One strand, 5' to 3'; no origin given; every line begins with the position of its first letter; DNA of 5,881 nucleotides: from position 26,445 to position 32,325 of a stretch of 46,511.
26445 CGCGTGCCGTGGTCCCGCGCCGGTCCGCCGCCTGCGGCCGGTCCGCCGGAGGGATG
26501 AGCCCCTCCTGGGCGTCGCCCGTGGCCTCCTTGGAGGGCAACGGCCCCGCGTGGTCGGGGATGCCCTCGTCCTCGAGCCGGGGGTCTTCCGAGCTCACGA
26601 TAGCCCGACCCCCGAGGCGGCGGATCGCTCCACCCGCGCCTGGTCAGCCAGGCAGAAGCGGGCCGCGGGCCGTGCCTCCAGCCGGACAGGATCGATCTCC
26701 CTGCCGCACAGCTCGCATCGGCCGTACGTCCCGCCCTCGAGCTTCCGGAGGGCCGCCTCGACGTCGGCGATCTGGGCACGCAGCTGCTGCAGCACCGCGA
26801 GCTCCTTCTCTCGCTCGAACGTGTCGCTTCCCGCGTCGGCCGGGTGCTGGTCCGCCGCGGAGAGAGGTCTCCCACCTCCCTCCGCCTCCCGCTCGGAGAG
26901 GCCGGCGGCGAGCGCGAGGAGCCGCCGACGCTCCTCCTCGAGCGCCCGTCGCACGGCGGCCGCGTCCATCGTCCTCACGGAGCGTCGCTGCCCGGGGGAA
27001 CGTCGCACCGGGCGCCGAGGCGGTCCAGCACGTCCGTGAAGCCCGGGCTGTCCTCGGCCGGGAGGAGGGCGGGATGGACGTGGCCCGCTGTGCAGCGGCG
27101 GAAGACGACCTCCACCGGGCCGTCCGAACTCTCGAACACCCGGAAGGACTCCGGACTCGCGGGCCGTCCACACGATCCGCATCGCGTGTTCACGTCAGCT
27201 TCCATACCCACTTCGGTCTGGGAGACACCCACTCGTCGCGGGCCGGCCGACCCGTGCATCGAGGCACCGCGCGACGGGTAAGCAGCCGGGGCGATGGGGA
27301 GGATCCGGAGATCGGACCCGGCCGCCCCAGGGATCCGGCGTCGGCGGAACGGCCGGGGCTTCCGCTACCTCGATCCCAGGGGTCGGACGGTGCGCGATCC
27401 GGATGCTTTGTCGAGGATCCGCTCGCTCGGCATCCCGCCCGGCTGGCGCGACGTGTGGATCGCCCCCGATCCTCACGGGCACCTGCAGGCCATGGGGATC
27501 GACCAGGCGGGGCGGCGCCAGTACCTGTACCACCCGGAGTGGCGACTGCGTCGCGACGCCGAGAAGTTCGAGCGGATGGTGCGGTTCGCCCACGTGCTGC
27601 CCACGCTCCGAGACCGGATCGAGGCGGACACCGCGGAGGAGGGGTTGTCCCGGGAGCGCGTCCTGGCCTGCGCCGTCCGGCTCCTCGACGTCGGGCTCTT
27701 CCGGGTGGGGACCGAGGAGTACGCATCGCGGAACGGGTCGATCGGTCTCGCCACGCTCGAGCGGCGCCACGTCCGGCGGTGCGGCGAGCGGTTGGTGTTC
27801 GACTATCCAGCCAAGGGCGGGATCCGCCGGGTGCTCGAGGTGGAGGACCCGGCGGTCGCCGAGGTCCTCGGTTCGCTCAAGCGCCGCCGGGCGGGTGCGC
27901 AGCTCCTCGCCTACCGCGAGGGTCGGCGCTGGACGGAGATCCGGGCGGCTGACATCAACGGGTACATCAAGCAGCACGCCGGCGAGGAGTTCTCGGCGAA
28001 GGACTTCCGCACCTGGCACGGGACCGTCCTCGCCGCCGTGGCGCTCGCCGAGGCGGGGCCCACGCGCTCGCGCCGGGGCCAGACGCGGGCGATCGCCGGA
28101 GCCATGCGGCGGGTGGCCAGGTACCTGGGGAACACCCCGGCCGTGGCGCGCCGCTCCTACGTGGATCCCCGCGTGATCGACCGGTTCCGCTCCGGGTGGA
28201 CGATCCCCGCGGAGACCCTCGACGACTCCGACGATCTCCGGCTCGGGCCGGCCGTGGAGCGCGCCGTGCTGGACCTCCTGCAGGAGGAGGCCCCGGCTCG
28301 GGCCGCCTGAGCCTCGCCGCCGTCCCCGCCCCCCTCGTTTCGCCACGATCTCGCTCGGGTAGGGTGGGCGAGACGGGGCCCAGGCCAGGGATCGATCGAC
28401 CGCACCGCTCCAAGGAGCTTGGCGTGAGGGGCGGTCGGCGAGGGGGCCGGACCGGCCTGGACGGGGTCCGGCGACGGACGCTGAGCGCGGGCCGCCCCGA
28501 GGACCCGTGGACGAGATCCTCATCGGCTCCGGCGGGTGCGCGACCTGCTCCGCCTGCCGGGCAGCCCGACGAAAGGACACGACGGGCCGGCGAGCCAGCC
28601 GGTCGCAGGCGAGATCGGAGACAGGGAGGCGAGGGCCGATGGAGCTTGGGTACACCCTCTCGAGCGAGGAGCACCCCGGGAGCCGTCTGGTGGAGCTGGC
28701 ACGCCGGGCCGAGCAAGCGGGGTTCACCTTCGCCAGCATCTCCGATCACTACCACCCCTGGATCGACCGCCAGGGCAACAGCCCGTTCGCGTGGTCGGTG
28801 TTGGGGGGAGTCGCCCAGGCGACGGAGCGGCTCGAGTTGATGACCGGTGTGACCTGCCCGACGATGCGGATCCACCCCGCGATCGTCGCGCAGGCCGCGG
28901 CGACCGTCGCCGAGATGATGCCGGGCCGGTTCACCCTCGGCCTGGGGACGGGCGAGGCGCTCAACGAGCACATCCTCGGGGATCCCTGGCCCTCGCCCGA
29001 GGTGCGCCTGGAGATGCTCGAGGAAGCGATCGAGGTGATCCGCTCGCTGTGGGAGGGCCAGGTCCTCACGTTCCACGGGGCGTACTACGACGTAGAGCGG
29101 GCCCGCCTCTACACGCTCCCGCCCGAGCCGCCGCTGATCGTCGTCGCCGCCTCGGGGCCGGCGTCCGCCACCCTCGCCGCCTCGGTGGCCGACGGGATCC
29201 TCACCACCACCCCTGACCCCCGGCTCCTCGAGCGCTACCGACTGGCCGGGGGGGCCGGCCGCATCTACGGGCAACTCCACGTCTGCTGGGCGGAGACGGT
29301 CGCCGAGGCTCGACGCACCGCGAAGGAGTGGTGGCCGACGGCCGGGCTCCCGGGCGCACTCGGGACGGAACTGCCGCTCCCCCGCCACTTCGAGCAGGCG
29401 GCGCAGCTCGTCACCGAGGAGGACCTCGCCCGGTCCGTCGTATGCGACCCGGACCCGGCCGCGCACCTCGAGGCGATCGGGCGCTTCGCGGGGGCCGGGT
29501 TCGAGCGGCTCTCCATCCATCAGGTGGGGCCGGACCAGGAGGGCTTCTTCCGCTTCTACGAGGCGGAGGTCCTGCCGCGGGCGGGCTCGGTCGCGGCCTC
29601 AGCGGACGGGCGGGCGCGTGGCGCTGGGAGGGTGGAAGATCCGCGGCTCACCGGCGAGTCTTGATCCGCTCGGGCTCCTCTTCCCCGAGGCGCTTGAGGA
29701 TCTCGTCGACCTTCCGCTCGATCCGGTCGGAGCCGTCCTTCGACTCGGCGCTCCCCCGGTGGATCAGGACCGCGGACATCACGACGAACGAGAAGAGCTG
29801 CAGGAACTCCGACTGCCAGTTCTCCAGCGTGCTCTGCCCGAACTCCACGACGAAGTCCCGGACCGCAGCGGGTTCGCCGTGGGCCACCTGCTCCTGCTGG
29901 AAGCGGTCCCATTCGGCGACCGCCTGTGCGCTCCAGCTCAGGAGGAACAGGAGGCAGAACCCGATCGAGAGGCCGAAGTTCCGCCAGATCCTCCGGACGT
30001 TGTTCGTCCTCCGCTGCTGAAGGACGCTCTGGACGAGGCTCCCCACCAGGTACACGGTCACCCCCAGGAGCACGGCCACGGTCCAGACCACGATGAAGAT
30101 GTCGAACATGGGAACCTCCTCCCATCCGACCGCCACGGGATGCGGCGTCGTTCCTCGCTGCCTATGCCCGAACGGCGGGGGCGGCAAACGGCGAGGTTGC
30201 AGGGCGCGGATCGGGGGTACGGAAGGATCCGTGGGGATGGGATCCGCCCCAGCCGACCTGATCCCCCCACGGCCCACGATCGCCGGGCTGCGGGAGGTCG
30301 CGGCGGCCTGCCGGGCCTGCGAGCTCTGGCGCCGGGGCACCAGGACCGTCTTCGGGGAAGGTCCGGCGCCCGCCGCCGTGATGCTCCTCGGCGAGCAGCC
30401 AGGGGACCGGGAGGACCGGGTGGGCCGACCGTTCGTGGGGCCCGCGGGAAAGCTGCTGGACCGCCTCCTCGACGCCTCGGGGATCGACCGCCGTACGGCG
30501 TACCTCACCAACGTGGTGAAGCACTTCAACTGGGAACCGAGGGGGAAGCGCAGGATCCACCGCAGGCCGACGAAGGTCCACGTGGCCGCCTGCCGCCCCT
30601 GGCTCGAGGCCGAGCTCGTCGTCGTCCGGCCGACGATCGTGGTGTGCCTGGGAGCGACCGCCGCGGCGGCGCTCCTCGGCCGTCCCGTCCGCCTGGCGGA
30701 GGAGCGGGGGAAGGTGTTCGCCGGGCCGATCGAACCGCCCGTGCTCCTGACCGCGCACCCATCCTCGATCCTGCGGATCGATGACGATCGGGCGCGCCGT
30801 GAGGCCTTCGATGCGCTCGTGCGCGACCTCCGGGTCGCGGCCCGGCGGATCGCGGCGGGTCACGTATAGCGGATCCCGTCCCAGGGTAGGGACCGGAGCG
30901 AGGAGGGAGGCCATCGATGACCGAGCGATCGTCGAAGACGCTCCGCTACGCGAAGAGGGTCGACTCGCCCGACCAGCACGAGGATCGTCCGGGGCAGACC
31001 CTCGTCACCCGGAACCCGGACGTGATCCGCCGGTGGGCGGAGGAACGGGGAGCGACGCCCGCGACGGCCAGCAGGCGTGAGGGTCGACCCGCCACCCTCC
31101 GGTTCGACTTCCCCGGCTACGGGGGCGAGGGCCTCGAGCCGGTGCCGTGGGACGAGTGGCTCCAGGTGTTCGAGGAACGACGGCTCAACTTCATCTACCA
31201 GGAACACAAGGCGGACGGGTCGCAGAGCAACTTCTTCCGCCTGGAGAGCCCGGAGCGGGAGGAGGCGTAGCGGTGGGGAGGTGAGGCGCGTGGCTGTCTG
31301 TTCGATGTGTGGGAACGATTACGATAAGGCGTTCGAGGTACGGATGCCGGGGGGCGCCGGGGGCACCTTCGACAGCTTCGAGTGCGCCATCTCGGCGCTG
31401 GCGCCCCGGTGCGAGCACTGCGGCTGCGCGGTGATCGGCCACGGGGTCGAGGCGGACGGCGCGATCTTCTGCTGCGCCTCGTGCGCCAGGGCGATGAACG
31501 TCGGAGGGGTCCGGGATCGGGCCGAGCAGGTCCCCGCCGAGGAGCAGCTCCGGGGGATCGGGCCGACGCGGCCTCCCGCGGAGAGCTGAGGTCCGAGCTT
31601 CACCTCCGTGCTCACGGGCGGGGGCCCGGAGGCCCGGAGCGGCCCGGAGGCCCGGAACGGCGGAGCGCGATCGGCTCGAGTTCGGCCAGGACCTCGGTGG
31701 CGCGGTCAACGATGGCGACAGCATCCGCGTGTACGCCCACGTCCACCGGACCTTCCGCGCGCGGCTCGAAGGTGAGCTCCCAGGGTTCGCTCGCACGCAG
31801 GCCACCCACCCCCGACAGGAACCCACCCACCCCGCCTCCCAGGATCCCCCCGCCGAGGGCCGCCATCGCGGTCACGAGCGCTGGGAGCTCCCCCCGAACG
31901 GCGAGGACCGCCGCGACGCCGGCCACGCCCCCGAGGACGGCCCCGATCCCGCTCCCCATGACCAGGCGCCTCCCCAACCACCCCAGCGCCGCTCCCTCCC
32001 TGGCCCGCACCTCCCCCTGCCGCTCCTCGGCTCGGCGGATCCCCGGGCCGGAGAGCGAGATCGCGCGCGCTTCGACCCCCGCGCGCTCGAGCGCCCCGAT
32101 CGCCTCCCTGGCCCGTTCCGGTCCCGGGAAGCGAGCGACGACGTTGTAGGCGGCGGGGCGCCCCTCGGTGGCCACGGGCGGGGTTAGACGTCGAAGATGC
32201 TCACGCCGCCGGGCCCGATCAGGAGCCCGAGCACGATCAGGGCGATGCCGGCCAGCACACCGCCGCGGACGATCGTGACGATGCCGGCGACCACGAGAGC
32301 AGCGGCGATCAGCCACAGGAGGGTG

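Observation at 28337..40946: Recurrent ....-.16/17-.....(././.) promoter-like motif marks a local regulon of the encoded SigB/F-family sigma factor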

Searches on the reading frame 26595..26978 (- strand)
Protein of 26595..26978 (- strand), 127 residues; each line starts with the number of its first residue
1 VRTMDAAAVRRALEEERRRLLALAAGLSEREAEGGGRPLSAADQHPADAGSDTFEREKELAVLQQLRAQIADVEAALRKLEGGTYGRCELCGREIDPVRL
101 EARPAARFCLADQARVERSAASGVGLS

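Call 15: search_protein_families(library=pfam, proteins=[window:26595-26978:-], max_evalue=0.001)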
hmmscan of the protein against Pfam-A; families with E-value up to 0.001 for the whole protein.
window:26595-26978:- (127 aa): 1 family
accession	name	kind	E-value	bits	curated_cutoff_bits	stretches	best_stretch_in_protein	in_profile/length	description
PF01258.23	zf-dskA_traR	-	4.7e-09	36.5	24.9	1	83-118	1-36/36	Prokaryotic dksA/traR C4-type zinc finger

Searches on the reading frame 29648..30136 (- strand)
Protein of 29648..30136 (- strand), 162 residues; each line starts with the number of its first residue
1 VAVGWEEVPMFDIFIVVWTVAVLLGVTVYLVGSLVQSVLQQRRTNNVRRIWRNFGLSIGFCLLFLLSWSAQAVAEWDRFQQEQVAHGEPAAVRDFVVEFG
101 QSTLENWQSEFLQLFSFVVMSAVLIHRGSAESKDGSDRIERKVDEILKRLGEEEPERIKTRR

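Call 15: search_protein_families(library=pfam, proteins=[window:29648-30136:-], max_evalue=0.001)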
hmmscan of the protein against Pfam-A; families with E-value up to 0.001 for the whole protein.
window:29648-30136:- (162 aa): 1 family
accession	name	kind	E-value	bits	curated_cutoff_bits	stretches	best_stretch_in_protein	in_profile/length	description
PF20554.3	DUF6766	-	1.2e-24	87.3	27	1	48-149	2-105/221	Domain of unknown function (DUF6766)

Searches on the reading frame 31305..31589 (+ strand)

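Call 49: search_protein_families(library=pfam, proteins=[window:31305-31589:+], max_evalue=5)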
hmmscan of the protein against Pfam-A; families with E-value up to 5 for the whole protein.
window:31305-31589:+ (94 aa): 1 family
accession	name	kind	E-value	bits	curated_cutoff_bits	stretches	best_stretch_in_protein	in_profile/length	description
PF02069.22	Metallothio_Pro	-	0.0073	16.9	33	1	36-63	9-37/51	Prokaryotic metallothionein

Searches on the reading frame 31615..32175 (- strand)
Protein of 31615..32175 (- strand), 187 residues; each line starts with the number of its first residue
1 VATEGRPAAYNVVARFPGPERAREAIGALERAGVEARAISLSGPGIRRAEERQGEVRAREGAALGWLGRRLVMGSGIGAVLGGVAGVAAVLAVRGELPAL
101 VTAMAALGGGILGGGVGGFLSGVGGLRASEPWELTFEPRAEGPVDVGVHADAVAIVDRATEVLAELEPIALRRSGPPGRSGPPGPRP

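Call 9: search_protein_families(library=pfam, proteins=[window:31615-32175:-], max_evalue=0.01)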
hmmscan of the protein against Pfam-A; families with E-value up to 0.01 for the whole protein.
seq(187 aa): 0 families

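Call 11: search_protein_families(library=ncbifam, proteins=[window:31615-32175:-], max_evalue=0.01)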
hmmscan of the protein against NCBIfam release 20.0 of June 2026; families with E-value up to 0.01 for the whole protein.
seq(187 aa): 0 families

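Call 49: search_protein_families(library=pfam, proteins=[window:31615-32175:-], max_evalue=5)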
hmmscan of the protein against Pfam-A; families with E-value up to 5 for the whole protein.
seq(187 aa): 1 family
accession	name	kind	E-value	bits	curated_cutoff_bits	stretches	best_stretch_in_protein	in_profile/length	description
PF24088.1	DUF7373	-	0.11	12.8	27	1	9-35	84-110/193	Domain of unknown function (DUF7373) N-terminal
